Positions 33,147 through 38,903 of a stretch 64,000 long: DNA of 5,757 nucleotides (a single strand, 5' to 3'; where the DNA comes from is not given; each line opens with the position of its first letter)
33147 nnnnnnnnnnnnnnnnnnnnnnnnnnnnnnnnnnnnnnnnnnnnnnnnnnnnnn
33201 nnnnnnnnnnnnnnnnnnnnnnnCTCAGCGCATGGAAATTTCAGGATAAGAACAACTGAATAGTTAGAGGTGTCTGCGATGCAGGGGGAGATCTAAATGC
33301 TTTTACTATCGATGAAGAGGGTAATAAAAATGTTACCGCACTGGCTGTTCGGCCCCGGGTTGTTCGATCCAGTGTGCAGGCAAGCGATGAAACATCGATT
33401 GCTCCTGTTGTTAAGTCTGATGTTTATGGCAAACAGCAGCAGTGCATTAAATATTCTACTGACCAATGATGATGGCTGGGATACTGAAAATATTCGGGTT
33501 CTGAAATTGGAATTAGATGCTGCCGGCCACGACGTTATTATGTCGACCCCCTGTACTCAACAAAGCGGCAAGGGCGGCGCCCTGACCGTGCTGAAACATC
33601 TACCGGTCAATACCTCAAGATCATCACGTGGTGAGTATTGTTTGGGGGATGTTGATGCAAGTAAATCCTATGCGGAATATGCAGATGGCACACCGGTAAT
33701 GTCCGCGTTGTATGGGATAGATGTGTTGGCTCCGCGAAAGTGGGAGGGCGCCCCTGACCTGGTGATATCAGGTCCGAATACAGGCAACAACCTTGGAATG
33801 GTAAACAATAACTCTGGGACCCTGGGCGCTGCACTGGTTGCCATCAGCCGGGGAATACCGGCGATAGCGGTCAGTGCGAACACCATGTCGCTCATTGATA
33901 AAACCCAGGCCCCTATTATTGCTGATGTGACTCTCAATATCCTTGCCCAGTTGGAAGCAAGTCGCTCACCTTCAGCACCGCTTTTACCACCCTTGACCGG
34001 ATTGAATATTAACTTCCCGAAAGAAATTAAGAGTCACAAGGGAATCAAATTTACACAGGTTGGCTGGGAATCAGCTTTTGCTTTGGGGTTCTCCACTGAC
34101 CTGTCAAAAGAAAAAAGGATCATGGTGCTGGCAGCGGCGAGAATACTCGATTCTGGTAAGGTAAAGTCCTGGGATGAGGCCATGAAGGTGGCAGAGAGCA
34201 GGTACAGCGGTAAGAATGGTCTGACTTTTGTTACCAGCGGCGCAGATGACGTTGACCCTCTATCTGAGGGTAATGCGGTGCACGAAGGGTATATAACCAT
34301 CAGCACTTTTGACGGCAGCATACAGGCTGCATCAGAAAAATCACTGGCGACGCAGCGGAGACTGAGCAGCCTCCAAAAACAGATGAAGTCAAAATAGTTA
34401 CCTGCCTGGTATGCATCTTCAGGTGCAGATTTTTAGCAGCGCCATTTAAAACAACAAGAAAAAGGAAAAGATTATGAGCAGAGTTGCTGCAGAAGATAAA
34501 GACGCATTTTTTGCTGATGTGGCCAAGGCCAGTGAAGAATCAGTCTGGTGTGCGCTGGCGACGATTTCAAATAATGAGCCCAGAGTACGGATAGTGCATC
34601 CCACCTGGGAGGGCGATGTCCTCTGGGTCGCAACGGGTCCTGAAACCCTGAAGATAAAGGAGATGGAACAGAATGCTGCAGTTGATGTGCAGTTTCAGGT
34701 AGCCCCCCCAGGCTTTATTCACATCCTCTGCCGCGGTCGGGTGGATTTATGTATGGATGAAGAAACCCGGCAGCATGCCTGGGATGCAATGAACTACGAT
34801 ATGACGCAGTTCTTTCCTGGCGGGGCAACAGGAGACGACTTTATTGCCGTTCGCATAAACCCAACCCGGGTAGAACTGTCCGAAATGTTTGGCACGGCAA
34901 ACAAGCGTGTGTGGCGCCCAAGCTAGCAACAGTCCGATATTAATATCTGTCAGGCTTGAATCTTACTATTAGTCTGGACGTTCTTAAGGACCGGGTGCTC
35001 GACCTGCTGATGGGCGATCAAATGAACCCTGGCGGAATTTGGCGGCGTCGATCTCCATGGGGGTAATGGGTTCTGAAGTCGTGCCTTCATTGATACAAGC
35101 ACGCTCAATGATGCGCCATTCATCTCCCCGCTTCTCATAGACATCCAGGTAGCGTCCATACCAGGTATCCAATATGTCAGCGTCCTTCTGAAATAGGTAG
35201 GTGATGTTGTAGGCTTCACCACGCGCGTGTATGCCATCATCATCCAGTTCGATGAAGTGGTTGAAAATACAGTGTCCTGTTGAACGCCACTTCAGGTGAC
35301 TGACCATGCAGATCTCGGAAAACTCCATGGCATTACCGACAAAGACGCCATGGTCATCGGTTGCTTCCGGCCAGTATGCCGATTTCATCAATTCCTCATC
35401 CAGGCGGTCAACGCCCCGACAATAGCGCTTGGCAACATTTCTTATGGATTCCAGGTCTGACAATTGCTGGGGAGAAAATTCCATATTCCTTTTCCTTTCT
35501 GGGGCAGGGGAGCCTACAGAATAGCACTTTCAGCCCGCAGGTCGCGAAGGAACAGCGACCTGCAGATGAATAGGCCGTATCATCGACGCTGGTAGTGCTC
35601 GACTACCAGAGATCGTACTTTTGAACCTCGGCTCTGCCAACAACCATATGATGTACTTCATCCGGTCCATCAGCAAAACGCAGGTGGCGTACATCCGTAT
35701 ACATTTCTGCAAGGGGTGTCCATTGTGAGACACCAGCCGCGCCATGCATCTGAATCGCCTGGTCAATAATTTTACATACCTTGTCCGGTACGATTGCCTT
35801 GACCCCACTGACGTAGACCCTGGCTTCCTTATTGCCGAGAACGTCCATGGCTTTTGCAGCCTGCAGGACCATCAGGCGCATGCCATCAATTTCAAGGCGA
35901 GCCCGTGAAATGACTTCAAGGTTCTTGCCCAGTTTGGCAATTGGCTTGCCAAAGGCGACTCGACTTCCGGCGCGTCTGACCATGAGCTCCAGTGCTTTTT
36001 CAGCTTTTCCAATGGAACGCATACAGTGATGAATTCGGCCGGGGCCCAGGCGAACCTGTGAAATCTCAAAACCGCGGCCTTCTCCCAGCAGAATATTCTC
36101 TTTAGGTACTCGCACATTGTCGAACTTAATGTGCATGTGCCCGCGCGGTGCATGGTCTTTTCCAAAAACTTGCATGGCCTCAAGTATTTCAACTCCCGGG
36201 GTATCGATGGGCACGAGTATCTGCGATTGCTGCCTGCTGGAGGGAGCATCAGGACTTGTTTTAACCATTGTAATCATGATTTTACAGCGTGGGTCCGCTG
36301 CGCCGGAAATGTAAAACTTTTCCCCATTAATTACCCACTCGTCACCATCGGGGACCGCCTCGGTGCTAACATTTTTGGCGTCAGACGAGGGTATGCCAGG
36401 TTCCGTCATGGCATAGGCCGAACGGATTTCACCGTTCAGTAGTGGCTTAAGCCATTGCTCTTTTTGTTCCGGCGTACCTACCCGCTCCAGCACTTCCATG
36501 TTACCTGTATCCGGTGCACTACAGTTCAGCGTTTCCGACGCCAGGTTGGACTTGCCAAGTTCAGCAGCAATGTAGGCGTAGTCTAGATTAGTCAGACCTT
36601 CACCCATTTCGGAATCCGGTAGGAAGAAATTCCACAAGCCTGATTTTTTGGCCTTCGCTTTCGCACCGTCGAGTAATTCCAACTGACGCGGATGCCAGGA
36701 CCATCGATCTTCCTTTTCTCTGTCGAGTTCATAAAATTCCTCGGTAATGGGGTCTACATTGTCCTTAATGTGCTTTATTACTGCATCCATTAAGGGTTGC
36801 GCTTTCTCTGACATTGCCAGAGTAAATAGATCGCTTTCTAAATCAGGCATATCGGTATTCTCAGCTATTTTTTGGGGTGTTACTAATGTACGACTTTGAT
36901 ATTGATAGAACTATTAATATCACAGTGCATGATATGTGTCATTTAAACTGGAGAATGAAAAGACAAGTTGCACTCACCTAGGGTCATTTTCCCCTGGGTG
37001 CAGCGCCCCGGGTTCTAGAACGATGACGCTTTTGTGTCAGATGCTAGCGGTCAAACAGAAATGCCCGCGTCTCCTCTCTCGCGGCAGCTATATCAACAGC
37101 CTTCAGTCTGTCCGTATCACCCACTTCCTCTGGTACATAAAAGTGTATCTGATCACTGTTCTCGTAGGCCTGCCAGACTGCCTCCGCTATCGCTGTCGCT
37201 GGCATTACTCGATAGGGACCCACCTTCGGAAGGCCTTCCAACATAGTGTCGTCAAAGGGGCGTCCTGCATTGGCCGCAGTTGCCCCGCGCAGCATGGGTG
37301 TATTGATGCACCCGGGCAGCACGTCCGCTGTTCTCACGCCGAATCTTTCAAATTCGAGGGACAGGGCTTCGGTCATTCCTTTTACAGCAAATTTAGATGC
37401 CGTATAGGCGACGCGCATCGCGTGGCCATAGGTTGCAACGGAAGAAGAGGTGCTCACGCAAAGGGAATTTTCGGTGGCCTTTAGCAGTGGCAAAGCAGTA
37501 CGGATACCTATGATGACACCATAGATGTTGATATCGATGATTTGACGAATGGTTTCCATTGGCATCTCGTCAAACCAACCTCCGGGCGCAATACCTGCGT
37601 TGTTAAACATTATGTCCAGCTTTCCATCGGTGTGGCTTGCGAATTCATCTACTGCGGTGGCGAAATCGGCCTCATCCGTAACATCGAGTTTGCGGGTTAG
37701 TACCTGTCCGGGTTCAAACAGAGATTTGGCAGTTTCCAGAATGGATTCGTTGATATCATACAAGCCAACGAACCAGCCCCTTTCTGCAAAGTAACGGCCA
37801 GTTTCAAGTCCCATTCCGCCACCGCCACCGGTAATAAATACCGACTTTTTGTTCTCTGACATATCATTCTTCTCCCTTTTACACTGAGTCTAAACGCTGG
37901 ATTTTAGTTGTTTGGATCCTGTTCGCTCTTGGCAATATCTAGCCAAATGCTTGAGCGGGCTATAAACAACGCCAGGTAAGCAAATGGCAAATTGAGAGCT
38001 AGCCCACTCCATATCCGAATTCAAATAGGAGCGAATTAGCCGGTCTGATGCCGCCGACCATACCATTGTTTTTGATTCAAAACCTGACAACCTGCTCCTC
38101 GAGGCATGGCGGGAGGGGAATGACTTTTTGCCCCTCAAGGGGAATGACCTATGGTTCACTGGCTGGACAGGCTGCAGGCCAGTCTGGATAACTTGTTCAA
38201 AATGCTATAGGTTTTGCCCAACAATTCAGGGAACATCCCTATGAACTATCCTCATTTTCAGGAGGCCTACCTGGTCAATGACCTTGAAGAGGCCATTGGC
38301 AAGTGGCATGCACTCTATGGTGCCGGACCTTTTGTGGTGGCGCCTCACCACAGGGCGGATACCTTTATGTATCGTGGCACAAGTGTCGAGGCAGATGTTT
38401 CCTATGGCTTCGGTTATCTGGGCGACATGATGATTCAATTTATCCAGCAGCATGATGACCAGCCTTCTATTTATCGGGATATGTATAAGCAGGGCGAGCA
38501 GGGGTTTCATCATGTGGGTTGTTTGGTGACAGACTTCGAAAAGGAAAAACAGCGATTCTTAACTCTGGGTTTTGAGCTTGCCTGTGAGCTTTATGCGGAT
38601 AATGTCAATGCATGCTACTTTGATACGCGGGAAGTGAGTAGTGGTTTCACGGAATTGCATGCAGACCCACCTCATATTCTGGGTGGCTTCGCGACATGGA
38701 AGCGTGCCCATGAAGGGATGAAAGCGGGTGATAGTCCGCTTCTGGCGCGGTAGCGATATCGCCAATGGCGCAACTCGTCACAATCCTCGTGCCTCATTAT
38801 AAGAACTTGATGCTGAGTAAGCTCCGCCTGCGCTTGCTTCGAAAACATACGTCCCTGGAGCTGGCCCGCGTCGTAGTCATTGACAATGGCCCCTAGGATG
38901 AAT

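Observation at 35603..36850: ACAD10/11-type acyl-CoA dehydrogenase plus two APH kinases: a split 4-hydroxyacyl-CoA phosphorylation/elimination module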

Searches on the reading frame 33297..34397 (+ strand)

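Call 5: search_protein_families(library=pfam, proteins=[window:33297-34397:+])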
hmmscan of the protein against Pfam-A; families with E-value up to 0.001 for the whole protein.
window:33297-34397:+ (366 aa): 1 family
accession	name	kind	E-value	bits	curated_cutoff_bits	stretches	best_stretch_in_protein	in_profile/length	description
PF01975.23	SurE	-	1.5e-40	139.4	22.1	1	53-257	1-184/189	Survival protein SurE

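Call 6: search_protein_families(library=ncbifam, proteins=[window:33297-34397:+])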
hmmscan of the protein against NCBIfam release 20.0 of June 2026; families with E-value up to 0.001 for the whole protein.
window:33297-34397:+ (366 aa): 13 families
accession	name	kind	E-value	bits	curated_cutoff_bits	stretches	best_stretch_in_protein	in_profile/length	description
TIGR00087.1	surE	equivalog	1.4e-36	126.2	135.1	1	52-255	2-189/252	5'/3'-nucleotidase SurE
NF001493.0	PRK00346.2-3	equivalog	5.6e-28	98.3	230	1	50-279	4-216/269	5'/3'-nucleotidase SurE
NF001492.0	PRK00346.2-2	equivalog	8.7e-26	90.6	271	1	50-257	3-189/261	5'/3'-nucleotidase SurE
NF001490.0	PRK00346.1-4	equivalog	5.3e-24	84.8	233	1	52-257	2-185/254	5'/3'-nucleotidase SurE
NF001491.0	PRK00346.2-1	equivalog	1.5e-23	83.4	290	1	51-255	3-194/266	5'/3'-nucleotidase SurE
NF010545.0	PRK13935.1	equivalog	4.7e-22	78.5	365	1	51-254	1-180/254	stationary phase survival protein SurE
NF010543.0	PRK13933.1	equivalog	3.1e-21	76.1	280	1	51-274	1-202/253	stationary phase survival protein SurE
NF001494.0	PRK00346.2-4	equivalog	1e-19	71.1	313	1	52-257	3-189/259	5'/3'-nucleotidase SurE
NF001489.0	PRK00346.1-3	equivalog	5.6e-19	68.5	295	1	51-257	1-179/250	5'/3'-nucleotidase SurE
NF001488.0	PRK00346.1-1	equivalog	2e-14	53.5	396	1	51-257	1-178/253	5'/3'-nucleotidase SurE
NF010541.0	PRK13931.1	equivalog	2e-13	50.4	422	1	52-272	2-208/261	5'/3'-nucleotidase SurE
NF010544.0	PRK13934.1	equivalog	4.5e-13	48.9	325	1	52-248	2-180/266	stationary phase survival protein SurE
NF010542.0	PRK13932.1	equivalog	5.4e-13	48.8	436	1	47-210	6-153/261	stationary phase survival protein SurE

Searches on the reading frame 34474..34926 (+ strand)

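Call 5: search_protein_families(library=pfam, proteins=[window:34474-34926:+])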
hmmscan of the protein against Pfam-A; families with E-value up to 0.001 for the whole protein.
window:34474-34926:+ (150 aa): 2 families
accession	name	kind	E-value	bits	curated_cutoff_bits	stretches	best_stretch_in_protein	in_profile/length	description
PF01243.27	PNPOx_N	-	1.4e-08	35.5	28.1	1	21-135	10-118/120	Pyridoxamine 5'-phosphate oxidase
PF16242.11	Pyrid_ox_like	-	3.4e-05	23.8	28.8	1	48-132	41-121/149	Pyridoxamine 5'-phosphate oxidase like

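Call 6: search_protein_families(library=ncbifam, proteins=[window:34474-34926:+])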
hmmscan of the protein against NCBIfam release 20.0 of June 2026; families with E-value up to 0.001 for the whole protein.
window:34474-34926:+ (150 aa): 2 families
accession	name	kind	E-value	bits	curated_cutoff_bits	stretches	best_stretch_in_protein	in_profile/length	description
TIGR03618.1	Rv1155_F420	subfamily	7.1e-05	23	79.05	1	21-133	6-125/127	TIGR03618 family F420-dependent PPOX class oxidoreductase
TIGR03667.1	Rv3369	hypoth_equivalog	0.0002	21.3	125.3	1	20-100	13-92/130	TIGR03667 family PPOX class F420-dependent oxidoreductase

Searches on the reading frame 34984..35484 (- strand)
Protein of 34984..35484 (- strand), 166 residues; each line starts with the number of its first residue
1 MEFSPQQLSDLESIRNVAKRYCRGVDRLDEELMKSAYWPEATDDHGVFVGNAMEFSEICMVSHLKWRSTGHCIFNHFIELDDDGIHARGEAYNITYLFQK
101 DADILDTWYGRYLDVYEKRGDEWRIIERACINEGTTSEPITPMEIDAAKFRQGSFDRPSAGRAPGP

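Call 5: search_protein_families(library=pfam, proteins=[window:34984-35484:-])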
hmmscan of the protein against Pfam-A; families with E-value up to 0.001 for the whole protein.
window:34984-35484:- (166 aa): 2 families
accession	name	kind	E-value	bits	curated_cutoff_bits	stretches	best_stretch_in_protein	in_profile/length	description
PF13577.12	SnoaL_4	-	4.5e-16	59.4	24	1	6-128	1-125/126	SnoaL-like domain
PF14534.12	DUF4440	-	0.00051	20.9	25.2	1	14-125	1-107/107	Domain of unknown function (DUF4440)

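Call 6: search_protein_families(library=ncbifam, proteins=[window:34984-35484:-])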
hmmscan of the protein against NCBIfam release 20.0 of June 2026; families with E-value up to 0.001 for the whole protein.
window:34984-35484:- (166 aa): 0 families

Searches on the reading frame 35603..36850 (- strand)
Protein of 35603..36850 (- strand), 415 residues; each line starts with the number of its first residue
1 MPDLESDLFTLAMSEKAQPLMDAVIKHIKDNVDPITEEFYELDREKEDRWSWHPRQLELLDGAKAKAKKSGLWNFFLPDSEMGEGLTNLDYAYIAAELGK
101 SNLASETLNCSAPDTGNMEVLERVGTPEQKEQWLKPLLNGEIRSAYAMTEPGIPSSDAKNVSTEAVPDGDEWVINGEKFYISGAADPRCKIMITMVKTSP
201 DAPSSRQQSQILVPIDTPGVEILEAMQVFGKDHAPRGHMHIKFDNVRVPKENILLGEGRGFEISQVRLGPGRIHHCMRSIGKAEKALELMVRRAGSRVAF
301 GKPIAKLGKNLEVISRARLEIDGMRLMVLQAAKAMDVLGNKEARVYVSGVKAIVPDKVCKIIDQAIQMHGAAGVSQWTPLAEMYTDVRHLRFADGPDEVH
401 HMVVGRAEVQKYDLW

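Call 5: search_protein_families(library=pfam, proteins=[window:35603-36850:-])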
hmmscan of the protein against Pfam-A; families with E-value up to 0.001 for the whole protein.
window:35603-36850:- (415 aa): 4 families
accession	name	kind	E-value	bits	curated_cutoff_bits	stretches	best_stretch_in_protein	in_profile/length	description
PF00441.29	Acyl-CoA_dh_1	-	6.4e-30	104.7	22.4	1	258-407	1-148/150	Acyl-CoA dehydrogenase, C-terminal domain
PF02770.24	Acyl-CoA_dh_M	-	2.2e-16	60.2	33.3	1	145-245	1-96/97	Acyl-CoA dehydrogenase, middle domain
PF02771.21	Acyl-CoA_dh_N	-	6.3e-10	39.9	22.9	1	30-141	9-113/113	Acyl-CoA dehydrogenase, N-terminal domain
PF08028.16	Acyl-CoA_dh_2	-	6e-06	27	22.7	1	274-388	2-124/134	Acyl-CoA dehydrogenase, C-terminal domain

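Call 6: search_protein_families(library=ncbifam, proteins=[window:35603-36850:-])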
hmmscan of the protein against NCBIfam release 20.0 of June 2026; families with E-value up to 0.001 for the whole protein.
window:35603-36850:- (415 aa): 20 families
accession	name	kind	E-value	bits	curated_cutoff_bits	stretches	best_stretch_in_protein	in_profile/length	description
NF042972.1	AcrlCoAredClosAcrC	equivalog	1.5e-46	158.8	640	1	65-407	43-375/378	acryloyl-CoA reductase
NF045552.1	GlutCoADH_Des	equivalog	3.5e-36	125.2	470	1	71-405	50-376/387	glutaryl-CoA dehydrogenase Acd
NF008997.0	PRK12341.1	equivalog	4.2e-34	118.2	537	1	117-412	92-380/382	acyl-CoA dehydrogenase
TIGR03207.1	cyc_hxne_CoA_dh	equivalog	7.3e-32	110.5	575.35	1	76-407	50-370/372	cyclohexanecarboxyl-CoA dehydrogenase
NF042439.1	SulpropCoADesulf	equivalog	1.1e-31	109.9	600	1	68-406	34-368/379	3-sulfinopropanoyl-CoA desulfinase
NF043006.1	CyhCrbnylCoADH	equivalog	2.6e-31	109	650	1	72-407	49-374/380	cyclohexane-1-carbonyl-CoA dehydrogenase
NF045652.1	ProlPCPDhRedW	equivalog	1e-28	100.2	650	1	69-407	42-372/376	L-prolyl-[peptidyl-carrier protein] dehydrogenase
NF058590.1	AcCoDHFadEBacil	equivalog_domain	1.7e-27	96.2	600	1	124-408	117-410/586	acyl-CoA dehydrogenase FadE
NF053553.1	prodigi_MBC_PigA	equivalog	5.1e-27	95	500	1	65-406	43-377/381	prodigiosin MBC biosynthesis dehydrogenase PigA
NF002885.1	PRK03354.1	equivalog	6.8e-27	94.5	540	1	71-412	50-377/378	crotonobetainyl-CoA dehydrogenase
NF052270.1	Staph_DH_FadE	equivalog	1.1e-17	63.9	600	1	124-407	120-392/400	acyl-CoA dehydrogenase FadE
TIGR03204.1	pimC_large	equivalog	1.8e-14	53.4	623.85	1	12-330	3-300/395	pimeloyl-CoA dehydrogenase large subunit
TIGR04022.1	sulfur_SfnB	equivalog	2.4e-14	53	430.9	1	68-292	43-252/391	SfnB family sulfur acquisition oxidoreductase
TIGR03203.1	pimD_small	equivalog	5.9e-13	48.7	652.7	1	65-385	44-353/378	pimeloyl-CoA dehydrogenase small subunit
NF049984.1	Rv1679_FadE16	equivalog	1.7e-11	44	600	1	67-388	33-345/371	Rv1679 family acyl-CoA dehydrogenase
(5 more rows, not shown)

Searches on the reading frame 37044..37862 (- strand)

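Call 5: search_protein_families(library=pfam, proteins=[window:37044-37862:-])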
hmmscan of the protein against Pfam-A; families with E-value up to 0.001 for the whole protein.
window:37044-37862:- (272 aa): 3 families
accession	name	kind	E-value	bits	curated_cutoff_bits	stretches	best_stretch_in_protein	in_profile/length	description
PF00106.31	adh_short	-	4.8e-43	147.3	26.6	1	6-195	1-191/195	short chain dehydrogenase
PF13561.12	adh_short_C2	-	2.8e-33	115.9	27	1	16-198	7-188/236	Enoyl-(Acyl carrier protein) reductase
PF08659.16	KR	-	3.1e-07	30.9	22.6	1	8-162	3-158/180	KR domain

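Call 6: search_protein_families(library=ncbifam, proteins=[window:37044-37862:-])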
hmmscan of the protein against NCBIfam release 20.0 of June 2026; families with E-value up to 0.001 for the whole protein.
window:37044-37862:- (272 aa): 209 families (the best 25 are shown)
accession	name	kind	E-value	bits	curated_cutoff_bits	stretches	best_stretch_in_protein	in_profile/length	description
NF006123.0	PRK08267.1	equivalog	5e-85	284.9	261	1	5-266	2-253/261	SDR family oxidoreductase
NF005878.0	PRK07825.1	subfamily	1.3e-42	146.1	287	1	5-202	9-203/278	short chain dehydrogenase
NF004198.0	PRK05653.1-3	equivalog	1.1e-34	120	296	1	3-195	5-198/248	3-oxoacyl-ACP reductase FabG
NF004526.0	PRK05872.1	subfamily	2.2e-34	118.9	276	1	5-259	10-258/297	short-chain dehydrogenase/reductase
NF052558.1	MBtsdlDhBudC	equivalog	4.2e-34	118.2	270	1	5-196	3-192/250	meso-2,3-butanediol dehydrogenase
NF004791.0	PRK06138.1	equivalog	6.7e-34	117.3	312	1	4-228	4-226/252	SDR family oxidoreductase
NF005594.0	PRK07326.1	equivalog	9.2e-34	117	271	1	2-189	3-189/237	SDR family oxidoreductase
NF053702.1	TrHdxCHCADhChcB1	equivalog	4.6e-33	114.6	400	1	5-193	4-195/250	trans-4-hydroxycyclohexanecarboxylate dehydrogenase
NF004825.0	PRK06181.1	equivalog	1.4e-32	113.1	215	1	4-237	5-232/268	SDR family oxidoreductase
NF006114.0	PRK08263.1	subfamily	1.8e-32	112.7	290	1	4-198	2-195/280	short chain dehydrogenase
NF005806.0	PRK07666.1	equivalog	1.8e-31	109.2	286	1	4-192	6-195/239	3-ketoacyl-ACP reductase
NF004196.0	PRK05650.1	equivalog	2e-31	109.1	297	1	5-234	2-226/272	SDR family oxidoreductase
NF005372.1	PRK06914.1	subfamily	2e-30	106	320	1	5-192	2-191/279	SDR family oxidoreductase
NF004514.1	PRK05855.1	equivalog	2.3e-30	105.7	455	1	5-240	313-550/578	SDR family oxidoreductase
NF004824.0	PRK06180.1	subfamily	2.6e-30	105.5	298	1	4-189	3-186/279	oxidoreductase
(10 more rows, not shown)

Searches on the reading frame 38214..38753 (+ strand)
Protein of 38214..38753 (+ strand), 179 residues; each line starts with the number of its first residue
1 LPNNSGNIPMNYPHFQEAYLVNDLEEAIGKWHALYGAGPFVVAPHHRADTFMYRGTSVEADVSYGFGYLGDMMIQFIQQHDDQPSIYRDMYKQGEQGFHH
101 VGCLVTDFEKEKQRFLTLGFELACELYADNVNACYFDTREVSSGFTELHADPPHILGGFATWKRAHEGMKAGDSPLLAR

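Call 5: search_protein_families(library=pfam, proteins=[window:38214-38753:+])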
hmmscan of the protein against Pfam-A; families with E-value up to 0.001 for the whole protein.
window:38214-38753:+ (179 aa): 1 family
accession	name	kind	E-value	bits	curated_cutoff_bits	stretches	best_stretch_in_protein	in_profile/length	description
PF13669.12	Glyoxalase_4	-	1.3e-11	45.2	27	1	16-128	2-99/109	Glyoxalase/Bleomycin resistance protein/Dioxygenase superfamily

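Call 6: search_protein_families(library=ncbifam, proteins=[window:38214-38753:+])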
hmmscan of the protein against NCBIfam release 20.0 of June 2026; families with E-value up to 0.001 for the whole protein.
window:38214-38753:+ (179 aa): 0 families
